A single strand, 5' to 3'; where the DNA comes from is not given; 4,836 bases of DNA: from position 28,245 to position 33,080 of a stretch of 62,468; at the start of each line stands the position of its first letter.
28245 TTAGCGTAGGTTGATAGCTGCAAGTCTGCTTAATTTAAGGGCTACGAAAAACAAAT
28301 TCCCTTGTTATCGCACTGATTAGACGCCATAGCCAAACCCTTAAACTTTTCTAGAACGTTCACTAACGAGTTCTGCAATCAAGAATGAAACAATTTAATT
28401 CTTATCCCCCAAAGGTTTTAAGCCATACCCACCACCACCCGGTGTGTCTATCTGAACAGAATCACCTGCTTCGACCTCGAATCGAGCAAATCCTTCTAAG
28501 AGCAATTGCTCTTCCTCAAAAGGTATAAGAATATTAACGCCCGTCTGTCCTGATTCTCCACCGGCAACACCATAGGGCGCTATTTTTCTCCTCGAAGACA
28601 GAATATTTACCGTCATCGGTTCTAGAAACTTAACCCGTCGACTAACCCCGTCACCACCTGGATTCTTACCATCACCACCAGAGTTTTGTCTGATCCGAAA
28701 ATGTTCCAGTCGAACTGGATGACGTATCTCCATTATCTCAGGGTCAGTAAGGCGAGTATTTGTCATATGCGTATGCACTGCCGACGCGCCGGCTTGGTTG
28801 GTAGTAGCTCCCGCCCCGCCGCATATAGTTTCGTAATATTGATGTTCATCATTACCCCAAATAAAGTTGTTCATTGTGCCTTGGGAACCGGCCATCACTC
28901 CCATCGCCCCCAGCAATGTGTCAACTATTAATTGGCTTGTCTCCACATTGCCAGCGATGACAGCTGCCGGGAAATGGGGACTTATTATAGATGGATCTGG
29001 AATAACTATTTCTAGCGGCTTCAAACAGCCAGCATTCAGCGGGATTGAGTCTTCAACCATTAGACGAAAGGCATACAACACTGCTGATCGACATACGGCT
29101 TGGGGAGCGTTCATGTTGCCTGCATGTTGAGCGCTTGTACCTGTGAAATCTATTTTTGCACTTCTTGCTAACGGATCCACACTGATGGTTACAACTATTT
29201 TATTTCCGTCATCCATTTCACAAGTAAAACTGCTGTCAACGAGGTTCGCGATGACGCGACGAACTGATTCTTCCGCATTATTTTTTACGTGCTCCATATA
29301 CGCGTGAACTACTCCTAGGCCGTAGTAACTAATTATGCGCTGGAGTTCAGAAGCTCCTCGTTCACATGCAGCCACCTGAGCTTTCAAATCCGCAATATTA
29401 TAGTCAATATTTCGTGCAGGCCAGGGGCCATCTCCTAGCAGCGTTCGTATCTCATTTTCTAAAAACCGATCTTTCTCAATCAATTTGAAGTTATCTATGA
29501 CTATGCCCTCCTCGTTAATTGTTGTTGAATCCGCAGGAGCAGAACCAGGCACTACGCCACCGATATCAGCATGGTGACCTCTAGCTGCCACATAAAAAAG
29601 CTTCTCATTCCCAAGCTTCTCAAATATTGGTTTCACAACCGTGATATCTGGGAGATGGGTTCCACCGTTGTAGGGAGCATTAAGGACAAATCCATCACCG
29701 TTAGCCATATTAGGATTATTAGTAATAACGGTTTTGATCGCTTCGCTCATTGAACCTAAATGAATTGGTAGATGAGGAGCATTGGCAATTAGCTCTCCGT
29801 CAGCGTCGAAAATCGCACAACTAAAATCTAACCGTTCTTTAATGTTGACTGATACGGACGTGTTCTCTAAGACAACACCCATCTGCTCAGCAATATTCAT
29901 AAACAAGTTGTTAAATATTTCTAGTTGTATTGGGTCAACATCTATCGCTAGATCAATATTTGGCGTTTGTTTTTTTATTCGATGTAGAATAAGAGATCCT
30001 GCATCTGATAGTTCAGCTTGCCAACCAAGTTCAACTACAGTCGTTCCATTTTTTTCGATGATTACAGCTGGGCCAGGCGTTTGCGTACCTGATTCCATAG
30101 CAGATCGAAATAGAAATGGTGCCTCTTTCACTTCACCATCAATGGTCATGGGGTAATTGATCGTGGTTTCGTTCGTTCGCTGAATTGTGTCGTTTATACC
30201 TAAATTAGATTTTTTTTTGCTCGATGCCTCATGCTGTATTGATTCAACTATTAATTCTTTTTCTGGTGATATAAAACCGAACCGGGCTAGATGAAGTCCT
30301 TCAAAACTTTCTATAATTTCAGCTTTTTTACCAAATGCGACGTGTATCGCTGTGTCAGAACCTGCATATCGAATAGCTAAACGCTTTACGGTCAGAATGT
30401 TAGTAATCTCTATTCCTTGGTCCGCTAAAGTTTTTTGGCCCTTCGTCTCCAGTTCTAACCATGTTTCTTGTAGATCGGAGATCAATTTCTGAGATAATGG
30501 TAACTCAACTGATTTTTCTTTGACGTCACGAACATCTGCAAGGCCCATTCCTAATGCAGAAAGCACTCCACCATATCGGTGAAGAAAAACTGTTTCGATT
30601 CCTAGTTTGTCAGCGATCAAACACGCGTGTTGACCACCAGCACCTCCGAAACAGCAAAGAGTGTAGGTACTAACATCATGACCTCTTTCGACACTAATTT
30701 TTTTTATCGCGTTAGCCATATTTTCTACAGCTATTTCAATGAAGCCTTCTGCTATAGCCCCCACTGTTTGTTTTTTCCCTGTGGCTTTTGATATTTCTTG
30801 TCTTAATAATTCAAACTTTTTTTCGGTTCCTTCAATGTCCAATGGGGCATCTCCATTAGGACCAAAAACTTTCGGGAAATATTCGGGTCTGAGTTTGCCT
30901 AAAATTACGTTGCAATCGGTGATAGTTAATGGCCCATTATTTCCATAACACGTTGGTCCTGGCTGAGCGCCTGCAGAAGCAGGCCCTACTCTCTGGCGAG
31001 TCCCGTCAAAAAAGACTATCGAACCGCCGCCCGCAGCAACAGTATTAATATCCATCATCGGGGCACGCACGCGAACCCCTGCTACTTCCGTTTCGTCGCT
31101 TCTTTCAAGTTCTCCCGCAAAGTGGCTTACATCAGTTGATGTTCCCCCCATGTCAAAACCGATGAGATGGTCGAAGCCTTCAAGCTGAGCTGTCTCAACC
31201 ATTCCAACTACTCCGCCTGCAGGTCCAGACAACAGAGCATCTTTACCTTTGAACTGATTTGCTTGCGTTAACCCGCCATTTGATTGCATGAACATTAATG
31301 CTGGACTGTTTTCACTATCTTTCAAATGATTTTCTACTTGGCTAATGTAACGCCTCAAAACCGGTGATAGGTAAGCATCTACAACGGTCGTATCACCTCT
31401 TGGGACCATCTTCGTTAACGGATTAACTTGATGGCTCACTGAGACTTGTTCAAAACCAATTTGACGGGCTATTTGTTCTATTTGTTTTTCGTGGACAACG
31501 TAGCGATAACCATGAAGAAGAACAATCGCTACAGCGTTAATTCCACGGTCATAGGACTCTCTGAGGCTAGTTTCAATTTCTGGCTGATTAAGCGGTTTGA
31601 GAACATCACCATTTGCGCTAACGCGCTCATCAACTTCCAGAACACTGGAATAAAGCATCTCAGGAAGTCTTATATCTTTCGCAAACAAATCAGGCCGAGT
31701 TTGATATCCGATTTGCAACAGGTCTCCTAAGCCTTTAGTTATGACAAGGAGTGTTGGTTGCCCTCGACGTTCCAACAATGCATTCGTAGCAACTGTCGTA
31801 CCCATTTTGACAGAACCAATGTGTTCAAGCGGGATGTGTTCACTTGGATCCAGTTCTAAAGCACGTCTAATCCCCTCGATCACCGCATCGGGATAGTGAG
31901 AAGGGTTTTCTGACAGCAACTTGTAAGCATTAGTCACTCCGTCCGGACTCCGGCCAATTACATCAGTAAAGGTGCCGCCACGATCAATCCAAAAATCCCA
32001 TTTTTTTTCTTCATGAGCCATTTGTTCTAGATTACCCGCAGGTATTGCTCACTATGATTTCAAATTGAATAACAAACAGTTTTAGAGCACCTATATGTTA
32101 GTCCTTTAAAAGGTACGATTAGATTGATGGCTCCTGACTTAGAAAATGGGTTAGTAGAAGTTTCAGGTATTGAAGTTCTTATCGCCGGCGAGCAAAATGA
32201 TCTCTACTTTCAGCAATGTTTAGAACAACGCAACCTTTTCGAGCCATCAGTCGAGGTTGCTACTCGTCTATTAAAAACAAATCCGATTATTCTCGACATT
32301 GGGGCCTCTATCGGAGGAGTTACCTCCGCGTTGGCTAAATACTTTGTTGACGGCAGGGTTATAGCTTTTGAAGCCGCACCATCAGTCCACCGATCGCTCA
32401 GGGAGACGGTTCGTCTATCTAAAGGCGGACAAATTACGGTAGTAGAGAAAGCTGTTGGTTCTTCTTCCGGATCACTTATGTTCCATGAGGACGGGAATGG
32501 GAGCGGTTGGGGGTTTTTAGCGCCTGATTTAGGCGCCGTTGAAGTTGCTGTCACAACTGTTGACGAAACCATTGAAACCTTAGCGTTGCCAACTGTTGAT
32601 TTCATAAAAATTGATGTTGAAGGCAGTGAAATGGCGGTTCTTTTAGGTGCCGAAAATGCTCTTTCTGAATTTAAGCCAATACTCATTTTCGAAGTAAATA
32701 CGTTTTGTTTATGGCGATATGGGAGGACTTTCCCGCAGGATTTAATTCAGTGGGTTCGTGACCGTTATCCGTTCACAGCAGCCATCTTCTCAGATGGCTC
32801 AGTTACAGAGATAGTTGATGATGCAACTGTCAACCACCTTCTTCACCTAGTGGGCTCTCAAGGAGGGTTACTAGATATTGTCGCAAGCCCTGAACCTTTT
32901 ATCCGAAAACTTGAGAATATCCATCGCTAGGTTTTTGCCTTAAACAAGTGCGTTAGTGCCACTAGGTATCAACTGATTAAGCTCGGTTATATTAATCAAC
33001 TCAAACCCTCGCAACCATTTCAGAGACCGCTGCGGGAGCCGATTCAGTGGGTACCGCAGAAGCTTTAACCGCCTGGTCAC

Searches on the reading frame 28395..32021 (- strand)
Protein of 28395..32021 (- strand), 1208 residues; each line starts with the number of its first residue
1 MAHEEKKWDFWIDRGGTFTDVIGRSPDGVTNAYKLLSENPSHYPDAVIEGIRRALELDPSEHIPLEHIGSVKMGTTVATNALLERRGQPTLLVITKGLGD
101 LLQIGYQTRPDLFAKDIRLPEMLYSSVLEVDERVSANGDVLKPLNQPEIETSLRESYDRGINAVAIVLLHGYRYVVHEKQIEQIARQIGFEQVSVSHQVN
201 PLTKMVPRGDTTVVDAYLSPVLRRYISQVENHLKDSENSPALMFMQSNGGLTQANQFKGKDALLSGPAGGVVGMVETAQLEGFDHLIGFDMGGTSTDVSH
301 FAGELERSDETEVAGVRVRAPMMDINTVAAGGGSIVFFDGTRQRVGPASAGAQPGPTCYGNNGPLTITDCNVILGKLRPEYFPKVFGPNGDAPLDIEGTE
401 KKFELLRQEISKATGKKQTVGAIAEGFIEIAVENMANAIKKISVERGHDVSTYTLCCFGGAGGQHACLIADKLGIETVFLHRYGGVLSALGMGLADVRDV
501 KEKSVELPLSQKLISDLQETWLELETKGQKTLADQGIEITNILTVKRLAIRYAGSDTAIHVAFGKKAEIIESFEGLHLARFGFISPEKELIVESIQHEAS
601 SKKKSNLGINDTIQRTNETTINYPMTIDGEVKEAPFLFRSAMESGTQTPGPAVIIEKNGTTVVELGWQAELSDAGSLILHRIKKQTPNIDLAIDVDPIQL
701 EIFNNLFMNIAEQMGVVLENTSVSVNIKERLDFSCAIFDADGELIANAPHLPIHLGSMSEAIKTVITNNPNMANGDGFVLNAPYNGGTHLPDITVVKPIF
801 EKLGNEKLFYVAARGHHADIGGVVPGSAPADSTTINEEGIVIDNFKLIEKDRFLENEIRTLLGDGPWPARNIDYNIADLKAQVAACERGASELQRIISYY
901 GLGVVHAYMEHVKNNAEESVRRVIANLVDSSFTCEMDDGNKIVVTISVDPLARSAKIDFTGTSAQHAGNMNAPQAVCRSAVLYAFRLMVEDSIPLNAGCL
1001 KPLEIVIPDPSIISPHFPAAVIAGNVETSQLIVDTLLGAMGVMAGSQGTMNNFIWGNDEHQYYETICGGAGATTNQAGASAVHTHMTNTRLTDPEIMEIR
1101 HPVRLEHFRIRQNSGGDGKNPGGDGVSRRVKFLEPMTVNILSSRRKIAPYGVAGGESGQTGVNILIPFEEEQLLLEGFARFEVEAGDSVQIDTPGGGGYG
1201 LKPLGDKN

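Call 73: search_protein_families(library=pfam, proteins=[window:28395-32021:-], max_evalue=0.00001)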
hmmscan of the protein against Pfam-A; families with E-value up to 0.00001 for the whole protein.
window:28395-32021:- (1208 aa): 3 families
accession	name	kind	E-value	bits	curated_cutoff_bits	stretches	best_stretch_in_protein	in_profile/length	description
PF02538.19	Hydantoinase_B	-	9.3e-192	638.5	26.8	1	696-1200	1-517/519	Hydantoinase B/oxoprolinase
PF01968.24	Hydantoinase_A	-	1.9e-111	372.4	22.9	1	208-498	1-288/291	Hydantoinase/oxoprolinase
PF05378.19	Hydant_A_N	-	5.5e-57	192.8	25.2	1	10-188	2-175/176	Hydantoinase/oxoprolinase N-terminal region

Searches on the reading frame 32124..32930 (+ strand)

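Call 73: search_protein_families(library=pfam, proteins=[window:32124-32930:+], max_evalue=0.00001)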
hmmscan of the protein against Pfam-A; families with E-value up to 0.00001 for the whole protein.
window:32124-32930:+ (268 aa): 1 family
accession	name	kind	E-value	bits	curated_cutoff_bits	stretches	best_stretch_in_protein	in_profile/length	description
PF05050.19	Methyltransf_21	-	1.2e-19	71.5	22.7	1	58-213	1-168/173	Methyltransferase FkbM domain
